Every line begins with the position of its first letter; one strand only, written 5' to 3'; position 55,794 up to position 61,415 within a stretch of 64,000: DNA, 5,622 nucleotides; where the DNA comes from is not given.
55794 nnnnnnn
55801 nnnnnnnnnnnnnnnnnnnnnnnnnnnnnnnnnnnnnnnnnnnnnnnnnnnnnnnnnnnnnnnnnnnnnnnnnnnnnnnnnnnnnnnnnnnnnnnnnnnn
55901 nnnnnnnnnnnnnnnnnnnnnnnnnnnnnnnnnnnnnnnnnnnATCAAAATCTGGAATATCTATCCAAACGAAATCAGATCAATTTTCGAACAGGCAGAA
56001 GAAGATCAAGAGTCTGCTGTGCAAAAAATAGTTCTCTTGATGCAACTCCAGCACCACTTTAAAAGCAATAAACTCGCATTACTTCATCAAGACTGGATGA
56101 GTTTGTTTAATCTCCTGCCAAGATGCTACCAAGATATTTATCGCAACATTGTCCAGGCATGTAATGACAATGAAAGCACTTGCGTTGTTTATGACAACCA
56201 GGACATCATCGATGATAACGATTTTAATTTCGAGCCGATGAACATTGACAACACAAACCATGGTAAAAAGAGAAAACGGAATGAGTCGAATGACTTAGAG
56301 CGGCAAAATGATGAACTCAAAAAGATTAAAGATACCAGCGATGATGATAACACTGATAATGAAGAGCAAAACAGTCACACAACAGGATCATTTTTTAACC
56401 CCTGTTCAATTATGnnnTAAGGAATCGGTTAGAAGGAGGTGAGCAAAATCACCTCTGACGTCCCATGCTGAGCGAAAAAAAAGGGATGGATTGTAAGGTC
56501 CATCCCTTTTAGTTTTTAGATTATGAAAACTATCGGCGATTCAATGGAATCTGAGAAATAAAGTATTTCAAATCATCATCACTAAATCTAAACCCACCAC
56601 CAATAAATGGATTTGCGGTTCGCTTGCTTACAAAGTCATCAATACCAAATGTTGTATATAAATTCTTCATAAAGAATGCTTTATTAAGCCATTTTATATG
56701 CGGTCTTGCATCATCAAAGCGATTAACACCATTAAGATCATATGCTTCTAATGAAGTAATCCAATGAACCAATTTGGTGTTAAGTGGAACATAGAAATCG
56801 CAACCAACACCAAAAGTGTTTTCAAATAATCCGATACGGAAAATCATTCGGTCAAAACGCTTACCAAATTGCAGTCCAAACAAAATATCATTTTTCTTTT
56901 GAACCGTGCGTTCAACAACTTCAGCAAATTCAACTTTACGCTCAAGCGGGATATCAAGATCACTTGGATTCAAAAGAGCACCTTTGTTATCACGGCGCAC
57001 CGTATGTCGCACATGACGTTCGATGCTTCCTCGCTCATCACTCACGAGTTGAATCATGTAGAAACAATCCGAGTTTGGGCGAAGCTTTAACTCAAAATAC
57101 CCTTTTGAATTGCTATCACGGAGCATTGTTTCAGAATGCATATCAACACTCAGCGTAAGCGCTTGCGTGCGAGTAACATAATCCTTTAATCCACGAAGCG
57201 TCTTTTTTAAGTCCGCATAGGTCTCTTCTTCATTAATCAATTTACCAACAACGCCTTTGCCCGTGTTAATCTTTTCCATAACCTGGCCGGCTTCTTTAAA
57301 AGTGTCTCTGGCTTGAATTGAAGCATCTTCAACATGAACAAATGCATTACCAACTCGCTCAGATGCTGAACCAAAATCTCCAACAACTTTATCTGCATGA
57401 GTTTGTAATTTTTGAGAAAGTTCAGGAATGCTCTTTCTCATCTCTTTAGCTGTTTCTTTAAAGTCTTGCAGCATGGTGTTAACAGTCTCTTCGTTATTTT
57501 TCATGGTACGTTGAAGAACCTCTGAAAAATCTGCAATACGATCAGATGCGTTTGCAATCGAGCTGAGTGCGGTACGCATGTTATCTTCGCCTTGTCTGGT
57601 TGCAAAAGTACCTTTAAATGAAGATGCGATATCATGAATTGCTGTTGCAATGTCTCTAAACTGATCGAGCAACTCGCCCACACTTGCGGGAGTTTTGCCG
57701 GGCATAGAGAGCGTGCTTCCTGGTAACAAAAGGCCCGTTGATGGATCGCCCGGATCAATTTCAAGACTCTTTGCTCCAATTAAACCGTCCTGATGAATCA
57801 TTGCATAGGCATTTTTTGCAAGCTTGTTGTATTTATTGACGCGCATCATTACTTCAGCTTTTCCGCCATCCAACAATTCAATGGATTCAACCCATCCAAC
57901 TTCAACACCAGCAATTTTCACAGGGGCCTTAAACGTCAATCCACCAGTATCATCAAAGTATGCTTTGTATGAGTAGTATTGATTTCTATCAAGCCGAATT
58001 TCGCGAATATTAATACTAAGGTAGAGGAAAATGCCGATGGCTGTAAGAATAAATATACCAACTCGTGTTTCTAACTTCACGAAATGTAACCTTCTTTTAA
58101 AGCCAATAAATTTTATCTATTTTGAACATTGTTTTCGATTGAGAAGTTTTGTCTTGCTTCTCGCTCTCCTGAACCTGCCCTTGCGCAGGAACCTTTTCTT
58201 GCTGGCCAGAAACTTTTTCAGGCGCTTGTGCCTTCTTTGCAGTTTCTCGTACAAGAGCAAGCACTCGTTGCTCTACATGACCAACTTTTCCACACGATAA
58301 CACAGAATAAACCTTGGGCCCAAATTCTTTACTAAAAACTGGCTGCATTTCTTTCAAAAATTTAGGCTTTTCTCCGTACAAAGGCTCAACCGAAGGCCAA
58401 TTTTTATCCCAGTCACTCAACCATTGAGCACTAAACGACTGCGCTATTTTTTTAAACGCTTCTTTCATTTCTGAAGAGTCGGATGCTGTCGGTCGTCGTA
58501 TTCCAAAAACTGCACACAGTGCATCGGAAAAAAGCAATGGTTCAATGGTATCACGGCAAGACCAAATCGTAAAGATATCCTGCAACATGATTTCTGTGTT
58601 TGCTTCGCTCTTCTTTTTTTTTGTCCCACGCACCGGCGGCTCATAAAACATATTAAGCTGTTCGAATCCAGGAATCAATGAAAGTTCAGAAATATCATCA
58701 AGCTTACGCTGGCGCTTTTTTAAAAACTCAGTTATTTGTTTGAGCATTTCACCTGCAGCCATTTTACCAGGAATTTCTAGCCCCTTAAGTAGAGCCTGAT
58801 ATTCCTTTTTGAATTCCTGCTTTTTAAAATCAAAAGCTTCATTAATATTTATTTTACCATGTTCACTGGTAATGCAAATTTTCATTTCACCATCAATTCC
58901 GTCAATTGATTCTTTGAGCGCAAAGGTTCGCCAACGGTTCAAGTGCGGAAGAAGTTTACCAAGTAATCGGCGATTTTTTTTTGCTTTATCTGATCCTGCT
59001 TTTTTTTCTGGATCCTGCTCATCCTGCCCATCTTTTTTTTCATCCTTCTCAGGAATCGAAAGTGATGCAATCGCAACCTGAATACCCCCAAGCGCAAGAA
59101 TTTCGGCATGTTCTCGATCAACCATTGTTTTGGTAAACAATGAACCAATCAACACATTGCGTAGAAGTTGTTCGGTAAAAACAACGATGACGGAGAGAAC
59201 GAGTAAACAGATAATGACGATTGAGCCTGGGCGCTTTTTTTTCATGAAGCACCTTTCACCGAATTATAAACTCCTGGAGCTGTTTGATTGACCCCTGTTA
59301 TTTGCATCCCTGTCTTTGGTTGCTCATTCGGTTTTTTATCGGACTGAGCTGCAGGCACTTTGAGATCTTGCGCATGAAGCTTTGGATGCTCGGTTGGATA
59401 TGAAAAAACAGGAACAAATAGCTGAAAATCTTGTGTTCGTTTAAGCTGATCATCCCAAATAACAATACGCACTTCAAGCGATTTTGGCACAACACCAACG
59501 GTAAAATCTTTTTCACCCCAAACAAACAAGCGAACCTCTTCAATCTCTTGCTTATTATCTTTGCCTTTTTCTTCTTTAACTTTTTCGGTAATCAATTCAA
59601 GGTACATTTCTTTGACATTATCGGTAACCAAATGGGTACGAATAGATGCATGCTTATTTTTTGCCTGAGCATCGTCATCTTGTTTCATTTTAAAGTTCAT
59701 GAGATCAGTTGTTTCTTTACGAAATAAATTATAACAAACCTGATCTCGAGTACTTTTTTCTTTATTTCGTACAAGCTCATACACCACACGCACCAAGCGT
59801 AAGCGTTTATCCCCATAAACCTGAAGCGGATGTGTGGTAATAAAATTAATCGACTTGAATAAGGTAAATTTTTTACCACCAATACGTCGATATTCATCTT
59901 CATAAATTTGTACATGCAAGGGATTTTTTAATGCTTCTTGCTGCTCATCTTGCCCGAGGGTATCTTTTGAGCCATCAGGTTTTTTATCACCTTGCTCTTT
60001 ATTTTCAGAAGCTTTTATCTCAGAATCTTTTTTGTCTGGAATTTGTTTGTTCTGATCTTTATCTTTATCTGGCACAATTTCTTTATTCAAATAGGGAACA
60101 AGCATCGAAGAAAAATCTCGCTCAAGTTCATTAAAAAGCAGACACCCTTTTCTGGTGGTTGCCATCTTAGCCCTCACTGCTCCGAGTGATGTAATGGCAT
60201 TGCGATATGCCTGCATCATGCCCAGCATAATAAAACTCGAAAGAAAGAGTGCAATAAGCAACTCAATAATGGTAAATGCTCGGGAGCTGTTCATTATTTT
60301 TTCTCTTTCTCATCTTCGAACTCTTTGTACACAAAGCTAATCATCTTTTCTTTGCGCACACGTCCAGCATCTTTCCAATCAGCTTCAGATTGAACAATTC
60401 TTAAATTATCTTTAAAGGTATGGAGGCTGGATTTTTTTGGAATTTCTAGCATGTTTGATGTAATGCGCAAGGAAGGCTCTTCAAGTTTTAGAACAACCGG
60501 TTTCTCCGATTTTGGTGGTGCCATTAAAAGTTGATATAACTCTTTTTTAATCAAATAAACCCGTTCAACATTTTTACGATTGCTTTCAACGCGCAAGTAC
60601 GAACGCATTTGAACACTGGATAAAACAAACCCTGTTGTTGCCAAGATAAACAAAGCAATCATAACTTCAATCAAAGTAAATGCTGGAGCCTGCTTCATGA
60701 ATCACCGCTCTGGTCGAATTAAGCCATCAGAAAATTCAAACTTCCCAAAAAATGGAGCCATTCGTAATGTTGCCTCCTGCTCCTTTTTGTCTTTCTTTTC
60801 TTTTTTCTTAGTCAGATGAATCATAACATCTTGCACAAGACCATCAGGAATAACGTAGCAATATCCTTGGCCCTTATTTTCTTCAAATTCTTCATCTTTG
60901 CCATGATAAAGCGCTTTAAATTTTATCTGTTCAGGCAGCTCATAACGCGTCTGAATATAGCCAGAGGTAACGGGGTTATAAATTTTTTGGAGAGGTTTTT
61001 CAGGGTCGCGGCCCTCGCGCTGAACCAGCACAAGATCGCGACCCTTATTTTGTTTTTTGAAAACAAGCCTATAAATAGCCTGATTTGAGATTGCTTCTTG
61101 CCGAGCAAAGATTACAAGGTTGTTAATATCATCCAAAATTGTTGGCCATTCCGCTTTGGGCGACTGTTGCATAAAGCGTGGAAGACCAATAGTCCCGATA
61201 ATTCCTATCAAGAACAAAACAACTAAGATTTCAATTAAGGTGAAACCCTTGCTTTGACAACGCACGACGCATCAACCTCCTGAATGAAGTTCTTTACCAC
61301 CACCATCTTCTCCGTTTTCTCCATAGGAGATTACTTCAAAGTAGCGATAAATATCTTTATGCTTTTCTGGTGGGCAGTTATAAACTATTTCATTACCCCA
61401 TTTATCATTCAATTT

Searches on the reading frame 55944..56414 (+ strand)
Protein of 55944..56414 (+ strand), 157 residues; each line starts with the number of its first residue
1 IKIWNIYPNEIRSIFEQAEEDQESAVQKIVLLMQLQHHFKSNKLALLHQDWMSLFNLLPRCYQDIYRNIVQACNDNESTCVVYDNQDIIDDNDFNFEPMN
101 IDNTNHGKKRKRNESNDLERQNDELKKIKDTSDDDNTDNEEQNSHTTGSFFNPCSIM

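Call 62: find_related_loci(query=window:55944-56414:+, collection=metagenome_contigs, flank=5000)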
Query seq(157 aa) (157 aa) in metagenome_contigs; peptide patterns used: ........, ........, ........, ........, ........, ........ (x = any residue, [..] = any of these).
181 stretches matched a pattern, but none encodes a relative of the query by tblastn (E <= 1e-3).

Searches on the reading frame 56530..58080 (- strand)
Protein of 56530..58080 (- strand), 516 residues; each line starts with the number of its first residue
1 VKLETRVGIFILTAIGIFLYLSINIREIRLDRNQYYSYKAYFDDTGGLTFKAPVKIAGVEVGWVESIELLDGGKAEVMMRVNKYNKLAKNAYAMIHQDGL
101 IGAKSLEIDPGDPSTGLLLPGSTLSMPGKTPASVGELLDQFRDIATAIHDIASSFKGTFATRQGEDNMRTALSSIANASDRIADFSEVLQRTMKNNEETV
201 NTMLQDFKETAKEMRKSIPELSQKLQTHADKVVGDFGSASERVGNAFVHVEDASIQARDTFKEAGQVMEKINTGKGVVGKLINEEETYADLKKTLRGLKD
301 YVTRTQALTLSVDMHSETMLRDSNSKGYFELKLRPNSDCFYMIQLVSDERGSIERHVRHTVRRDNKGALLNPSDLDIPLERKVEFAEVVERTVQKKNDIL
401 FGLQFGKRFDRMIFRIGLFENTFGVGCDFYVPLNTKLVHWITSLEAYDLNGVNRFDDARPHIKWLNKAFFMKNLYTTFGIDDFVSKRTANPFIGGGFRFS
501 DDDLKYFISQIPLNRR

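Call 18: search_protein_families(library=ncbifam, proteins=[window:56530-58080:-], max_evalue=0.00001)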
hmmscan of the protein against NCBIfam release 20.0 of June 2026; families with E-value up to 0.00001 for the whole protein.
window:56530-58080:- (516 aa): 3 families
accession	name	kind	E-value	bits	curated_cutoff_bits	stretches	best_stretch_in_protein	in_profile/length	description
TIGR00996.1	Mtu_fam_mce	paralog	6.2e-28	97.8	140.5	1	13-286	11-254/291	MCE family protein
TIGR04430.1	OM_asym_MlaD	equivalog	9.6e-24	83.9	135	1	2-125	4-128/146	outer membrane lipid asymmetry maintenance protein MlaD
NF047463.1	CllEntPrLepto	equivalog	4.7e-09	36.1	400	0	256-295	177-216/250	mammalian cell entry protein Mce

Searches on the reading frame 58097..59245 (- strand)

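Call 54: search_protein_families(library=pfam, proteins=[window:58097-59245:-], max_evalue=0.001)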
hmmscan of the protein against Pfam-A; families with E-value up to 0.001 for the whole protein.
window:58097-59245:- (382 aa): 0 families

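Call 90: search_protein_families(library=ncbifam, proteins=[window:58097-59245:-], max_evalue=0.001)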
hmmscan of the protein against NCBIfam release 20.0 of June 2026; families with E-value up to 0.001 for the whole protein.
window:58097-59245:- (382 aa): 1 family
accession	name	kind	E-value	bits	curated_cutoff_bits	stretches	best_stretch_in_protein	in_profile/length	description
NF037980.1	T2SS_GspK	equivalog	0.00048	19.8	130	0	9-180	5-153/307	type II secretion system minor pseudopilin GspK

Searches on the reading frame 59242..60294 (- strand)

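Call 54: search_protein_families(library=pfam, proteins=[window:59242-60294:-], max_evalue=0.001)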
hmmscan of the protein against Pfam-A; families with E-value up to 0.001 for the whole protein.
window:59242-60294:- (350 aa): 1 family
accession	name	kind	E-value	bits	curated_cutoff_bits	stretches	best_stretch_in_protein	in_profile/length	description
PF07963.17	N_methyl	-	4.3e-05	23.3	21.2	1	1-26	1-26/27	Prokaryotic N-terminal methylation motif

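Call 90: search_protein_families(library=ncbifam, proteins=[window:59242-60294:-], max_evalue=0.001)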
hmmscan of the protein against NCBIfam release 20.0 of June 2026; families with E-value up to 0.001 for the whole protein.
window:59242-60294:- (350 aa): 0 families

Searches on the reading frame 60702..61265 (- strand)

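Call 54: search_protein_families(library=pfam, proteins=[window:60702-61265:-], max_evalue=0.001)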
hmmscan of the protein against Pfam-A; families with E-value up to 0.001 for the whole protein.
window:60702-61265:- (187 aa): 1 family
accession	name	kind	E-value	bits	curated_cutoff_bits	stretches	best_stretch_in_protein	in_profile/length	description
PF07963.17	N_methyl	-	3.4e-07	30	21.2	1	4-26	3-25/27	Prokaryotic N-terminal methylation motif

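Call 90: search_protein_families(library=ncbifam, proteins=[window:60702-61265:-], max_evalue=0.001)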
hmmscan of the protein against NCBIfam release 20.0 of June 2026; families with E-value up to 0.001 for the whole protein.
window:60702-61265:- (187 aa): 9 families
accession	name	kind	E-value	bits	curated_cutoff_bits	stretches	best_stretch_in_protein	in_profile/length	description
TIGR01710.1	typeII_sec_gspG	equivalog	1.1e-07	32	88.85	1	6-50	1-45/134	type II secretion system major pseudopilin GspG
TIGR01708.2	typeII_sec_gspH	equivalog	1.6e-07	31.5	80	1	5-65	1-61/169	type II secretion system minor pseudopilin GspH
NF040982.1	ComGD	equivalog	4e-07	30.5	70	1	6-74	2-70/139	competence type IV pilus minor pilin ComGD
TIGR02532.1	IV_pilin_GFxxxE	domain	3.4e-06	26.6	16.3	1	6-28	2-24/24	prepilin-type N-terminal cleavage/methylation domain-containing protein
NF007862.0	PRK10574.1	equivalog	1.4e-05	25.2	138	1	4-44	3-43/145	prepilin peptidase-dependent pilin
NF040999.1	pilin_ComGC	equivalog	1.7e-05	24.9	75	1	6-37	2-33/84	competence type IV pilus major pilin ComGC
NF041775.1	typeIV_PilA_Myxo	equivalog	0.00015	21.8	400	1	4-34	9-39/214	type IV pilin protein PilA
NF007800.0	PRK10506.1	equivalog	0.00015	21.6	158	1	4-79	7-82/163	prepilin peptidase-dependent protein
NF041013.1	T4P_ComGE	equivalog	0.0003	20.8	49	1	5-34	3-32/83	competence type IV pilus minor pilin ComGE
